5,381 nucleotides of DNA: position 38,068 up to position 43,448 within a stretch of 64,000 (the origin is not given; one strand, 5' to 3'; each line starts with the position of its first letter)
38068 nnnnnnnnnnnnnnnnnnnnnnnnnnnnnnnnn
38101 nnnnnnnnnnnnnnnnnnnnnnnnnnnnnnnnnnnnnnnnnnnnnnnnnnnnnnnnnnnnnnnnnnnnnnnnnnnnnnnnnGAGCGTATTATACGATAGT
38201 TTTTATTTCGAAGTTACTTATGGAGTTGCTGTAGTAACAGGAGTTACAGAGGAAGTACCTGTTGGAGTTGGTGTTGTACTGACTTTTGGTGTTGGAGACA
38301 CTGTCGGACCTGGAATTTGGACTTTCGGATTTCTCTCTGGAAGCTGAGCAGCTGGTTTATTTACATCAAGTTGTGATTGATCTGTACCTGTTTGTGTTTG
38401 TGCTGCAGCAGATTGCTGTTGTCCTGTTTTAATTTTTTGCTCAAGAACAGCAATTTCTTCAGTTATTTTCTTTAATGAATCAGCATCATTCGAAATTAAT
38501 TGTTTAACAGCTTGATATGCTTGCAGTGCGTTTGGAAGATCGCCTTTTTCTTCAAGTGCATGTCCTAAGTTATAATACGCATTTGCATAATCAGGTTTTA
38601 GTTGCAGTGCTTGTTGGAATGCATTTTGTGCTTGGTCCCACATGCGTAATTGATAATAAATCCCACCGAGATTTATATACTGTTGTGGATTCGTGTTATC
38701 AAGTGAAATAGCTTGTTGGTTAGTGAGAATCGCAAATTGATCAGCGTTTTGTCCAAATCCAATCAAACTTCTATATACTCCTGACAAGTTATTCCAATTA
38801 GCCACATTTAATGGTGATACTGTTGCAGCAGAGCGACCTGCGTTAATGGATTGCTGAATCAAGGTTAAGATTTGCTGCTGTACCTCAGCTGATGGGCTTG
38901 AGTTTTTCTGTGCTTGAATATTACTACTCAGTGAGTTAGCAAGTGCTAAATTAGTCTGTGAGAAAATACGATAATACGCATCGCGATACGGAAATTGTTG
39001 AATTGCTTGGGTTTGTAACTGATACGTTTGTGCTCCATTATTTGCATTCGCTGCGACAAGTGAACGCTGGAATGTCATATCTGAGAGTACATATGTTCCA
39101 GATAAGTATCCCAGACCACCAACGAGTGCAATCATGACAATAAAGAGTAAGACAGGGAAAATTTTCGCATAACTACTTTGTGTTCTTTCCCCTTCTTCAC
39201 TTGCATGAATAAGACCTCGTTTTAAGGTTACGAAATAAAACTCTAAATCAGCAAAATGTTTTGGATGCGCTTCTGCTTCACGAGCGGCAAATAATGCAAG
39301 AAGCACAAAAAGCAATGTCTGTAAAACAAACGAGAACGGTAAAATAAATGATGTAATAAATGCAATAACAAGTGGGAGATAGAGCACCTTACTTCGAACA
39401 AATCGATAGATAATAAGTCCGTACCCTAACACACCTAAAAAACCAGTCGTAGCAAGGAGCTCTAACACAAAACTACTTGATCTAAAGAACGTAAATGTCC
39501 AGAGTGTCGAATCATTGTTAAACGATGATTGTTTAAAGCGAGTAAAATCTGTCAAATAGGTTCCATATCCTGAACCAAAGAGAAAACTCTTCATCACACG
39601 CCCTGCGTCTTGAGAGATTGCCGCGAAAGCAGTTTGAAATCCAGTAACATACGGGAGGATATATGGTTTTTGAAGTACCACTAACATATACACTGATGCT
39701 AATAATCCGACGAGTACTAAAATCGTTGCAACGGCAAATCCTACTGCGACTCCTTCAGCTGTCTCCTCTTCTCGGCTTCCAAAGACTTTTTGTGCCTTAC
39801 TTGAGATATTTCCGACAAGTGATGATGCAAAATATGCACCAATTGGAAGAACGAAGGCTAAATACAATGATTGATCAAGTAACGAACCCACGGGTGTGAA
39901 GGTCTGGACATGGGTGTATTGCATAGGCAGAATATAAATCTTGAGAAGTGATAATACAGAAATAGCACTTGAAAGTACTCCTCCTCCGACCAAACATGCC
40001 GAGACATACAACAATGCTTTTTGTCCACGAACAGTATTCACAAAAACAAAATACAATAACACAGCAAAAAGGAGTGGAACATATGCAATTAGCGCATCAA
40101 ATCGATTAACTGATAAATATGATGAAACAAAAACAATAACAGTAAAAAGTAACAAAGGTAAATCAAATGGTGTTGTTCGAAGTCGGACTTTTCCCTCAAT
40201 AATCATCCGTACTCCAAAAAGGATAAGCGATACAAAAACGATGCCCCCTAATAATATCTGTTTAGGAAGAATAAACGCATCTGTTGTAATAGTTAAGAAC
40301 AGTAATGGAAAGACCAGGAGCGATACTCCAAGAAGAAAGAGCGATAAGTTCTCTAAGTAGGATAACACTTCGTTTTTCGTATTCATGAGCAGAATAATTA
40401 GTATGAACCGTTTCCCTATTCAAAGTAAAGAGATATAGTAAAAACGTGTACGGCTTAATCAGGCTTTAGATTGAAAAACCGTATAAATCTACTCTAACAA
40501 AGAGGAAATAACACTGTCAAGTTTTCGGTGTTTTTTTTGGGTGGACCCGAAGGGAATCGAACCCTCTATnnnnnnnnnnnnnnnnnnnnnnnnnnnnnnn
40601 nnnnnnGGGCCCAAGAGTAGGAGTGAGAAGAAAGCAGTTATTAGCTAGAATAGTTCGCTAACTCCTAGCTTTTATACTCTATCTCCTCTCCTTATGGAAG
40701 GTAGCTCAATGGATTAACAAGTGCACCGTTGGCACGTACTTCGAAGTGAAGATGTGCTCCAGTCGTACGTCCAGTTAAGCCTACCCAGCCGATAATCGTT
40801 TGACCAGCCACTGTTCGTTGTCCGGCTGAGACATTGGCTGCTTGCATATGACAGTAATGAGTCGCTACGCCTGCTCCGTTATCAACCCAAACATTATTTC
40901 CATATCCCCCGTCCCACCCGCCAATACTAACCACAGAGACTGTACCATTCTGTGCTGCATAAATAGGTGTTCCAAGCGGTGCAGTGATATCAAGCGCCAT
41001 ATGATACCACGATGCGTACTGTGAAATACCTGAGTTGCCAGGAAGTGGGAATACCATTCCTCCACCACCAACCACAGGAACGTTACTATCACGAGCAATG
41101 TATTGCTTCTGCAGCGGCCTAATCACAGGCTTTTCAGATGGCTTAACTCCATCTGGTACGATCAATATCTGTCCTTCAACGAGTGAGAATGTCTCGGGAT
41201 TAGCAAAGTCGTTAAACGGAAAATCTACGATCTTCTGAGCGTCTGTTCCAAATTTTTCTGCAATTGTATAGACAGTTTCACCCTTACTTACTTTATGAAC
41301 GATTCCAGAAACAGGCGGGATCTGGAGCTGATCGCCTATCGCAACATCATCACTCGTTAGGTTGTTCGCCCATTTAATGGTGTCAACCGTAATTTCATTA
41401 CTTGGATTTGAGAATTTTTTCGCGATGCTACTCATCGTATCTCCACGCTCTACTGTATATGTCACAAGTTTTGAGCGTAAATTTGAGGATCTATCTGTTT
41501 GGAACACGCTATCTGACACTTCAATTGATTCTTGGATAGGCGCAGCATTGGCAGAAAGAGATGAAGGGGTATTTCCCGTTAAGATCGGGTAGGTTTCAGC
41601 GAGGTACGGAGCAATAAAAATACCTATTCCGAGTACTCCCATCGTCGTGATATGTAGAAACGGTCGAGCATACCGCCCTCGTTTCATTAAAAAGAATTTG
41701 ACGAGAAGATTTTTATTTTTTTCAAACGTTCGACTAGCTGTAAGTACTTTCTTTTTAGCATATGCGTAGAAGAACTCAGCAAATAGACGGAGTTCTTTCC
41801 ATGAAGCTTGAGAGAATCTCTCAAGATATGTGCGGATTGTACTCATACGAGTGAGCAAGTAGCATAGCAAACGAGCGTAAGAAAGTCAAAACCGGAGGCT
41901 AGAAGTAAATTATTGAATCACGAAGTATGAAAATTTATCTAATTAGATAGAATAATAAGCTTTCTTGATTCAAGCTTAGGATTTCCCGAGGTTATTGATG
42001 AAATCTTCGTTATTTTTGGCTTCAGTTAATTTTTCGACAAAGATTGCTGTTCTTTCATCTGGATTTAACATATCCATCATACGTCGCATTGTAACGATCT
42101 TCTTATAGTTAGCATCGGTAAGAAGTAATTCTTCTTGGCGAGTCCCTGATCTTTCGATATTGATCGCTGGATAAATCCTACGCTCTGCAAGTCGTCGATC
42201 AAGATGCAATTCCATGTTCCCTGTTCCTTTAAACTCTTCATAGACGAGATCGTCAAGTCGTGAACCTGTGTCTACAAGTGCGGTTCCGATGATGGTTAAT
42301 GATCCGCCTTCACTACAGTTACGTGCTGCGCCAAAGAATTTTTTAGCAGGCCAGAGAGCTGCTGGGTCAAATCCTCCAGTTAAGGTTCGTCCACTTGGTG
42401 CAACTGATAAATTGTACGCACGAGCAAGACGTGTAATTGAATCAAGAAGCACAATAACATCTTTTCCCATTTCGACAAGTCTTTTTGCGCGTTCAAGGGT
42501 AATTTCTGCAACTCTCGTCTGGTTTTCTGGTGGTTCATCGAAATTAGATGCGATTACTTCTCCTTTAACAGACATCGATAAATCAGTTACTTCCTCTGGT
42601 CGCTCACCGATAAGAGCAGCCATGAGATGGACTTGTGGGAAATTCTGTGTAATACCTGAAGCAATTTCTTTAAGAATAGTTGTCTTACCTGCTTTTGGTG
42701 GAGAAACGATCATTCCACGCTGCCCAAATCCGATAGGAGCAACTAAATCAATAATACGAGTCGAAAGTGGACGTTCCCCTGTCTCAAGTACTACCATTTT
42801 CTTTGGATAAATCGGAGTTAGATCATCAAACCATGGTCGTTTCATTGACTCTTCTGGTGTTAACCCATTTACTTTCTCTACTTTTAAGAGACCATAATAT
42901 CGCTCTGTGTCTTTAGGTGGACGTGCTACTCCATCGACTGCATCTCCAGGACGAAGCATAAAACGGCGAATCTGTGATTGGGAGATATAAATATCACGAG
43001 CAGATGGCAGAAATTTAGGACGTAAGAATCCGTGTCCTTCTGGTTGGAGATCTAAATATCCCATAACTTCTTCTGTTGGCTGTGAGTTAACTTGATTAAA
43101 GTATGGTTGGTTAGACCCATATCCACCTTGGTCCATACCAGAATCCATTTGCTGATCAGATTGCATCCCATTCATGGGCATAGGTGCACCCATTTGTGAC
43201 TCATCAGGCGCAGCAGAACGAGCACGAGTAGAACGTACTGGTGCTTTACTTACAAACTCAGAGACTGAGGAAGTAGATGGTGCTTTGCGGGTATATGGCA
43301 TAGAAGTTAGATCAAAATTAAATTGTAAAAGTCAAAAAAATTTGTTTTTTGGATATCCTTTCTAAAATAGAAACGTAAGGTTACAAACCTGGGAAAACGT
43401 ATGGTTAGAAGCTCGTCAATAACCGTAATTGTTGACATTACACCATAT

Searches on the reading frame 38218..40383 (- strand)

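Call 35: search_protein_families(library=pfam, proteins=[window:38218-40383:-], max_evalue=0.001)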
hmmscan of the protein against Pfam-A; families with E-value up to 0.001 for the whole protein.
window:38218-40383:- (721 aa): 10 families
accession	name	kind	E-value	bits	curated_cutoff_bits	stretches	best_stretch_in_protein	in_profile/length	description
PF13414.12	TPR_11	-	1.3e-12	47.6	26.8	1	582-614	10-42/42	TPR repeat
PF00515.34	TPR_1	-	3.2e-12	46.2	27.8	2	568-599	3-34/34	Tetratricopeptide repeat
PF07719.23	TPR_2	-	1.7e-11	43.7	27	1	569-599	4-34/34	Tetratricopeptide repeat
PF13432.12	TPR_16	-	1.4e-09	38.6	32.7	1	576-632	7-63/65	Tetratricopeptide repeat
PF13181.12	TPR_8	-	1.2e-07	31.7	25.7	0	600-629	1-30/34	Tetratricopeptide repeat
PF13431.12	TPR_17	-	3.8e-07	30.3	24.4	1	588-621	1-34/34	Tetratricopeptide repeat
PF13176.12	TPR_7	-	3.9e-07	30.1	27.9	0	570-598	3-31/36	Tetratricopeptide repeat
PF13424.12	TPR_12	-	2.6e-06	28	30.1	1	569-625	6-70/77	Tetratricopeptide repeat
PF14559.12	TPR_19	-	3.6e-06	27.7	25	1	582-630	7-55/68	Tetratricopeptide repeat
PF23914.1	TPR_CcmH_CycH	-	5.4e-06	26.8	42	1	562-640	46-124/158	Cytochrome c-type biogenesis protein H TPR domain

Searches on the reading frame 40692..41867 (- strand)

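Call 35: search_protein_families(library=pfam, proteins=[window:40692-41867:-], max_evalue=0.001)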
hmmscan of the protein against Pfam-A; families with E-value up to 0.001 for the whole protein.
window:40692-41867:- (391 aa): 3 families
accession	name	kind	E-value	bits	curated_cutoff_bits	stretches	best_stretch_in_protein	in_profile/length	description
PF01551.29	Peptidase_M23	-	6.2e-25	87.7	28.7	1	288-386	2-96/96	Peptidase family M23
PF01476.26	LysM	-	5.2e-20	71.5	20.9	2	137-184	1-43/43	LysM domain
PF23473.1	LysM3_LYK4_5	-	3.1e-11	43.6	29.3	1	134-175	2-38/48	LYK4/5 LysM3 domain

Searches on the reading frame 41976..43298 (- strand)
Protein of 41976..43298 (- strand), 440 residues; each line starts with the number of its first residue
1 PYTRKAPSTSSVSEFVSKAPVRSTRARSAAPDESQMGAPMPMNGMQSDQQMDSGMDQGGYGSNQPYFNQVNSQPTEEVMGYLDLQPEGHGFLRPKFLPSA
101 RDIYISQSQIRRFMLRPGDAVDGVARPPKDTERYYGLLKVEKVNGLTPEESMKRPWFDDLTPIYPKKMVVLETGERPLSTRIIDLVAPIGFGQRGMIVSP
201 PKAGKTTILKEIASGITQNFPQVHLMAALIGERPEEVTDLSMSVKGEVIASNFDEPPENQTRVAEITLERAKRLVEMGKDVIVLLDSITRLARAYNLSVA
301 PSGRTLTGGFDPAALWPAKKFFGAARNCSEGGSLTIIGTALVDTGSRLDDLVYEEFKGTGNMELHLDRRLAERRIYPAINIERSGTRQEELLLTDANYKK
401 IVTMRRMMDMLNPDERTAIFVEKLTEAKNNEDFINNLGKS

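Call 35: search_protein_families(library=pfam, proteins=[window:41976-43298:-], max_evalue=0.001)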
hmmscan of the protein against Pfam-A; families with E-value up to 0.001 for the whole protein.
window:41976-43298:- (440 aa): 2 families
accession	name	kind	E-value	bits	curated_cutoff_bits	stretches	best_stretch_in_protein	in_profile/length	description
PF00006.31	ATP-synt_ab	-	1.1e-27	97.5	29.5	1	180-384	2-211/213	ATP synthase alpha/beta family, nucleotide-binding domain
PF07497.18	Rho_RNA_bind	-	2.3e-26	91.8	27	1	79-149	2-73/73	Rho termination factor, RNA-binding domain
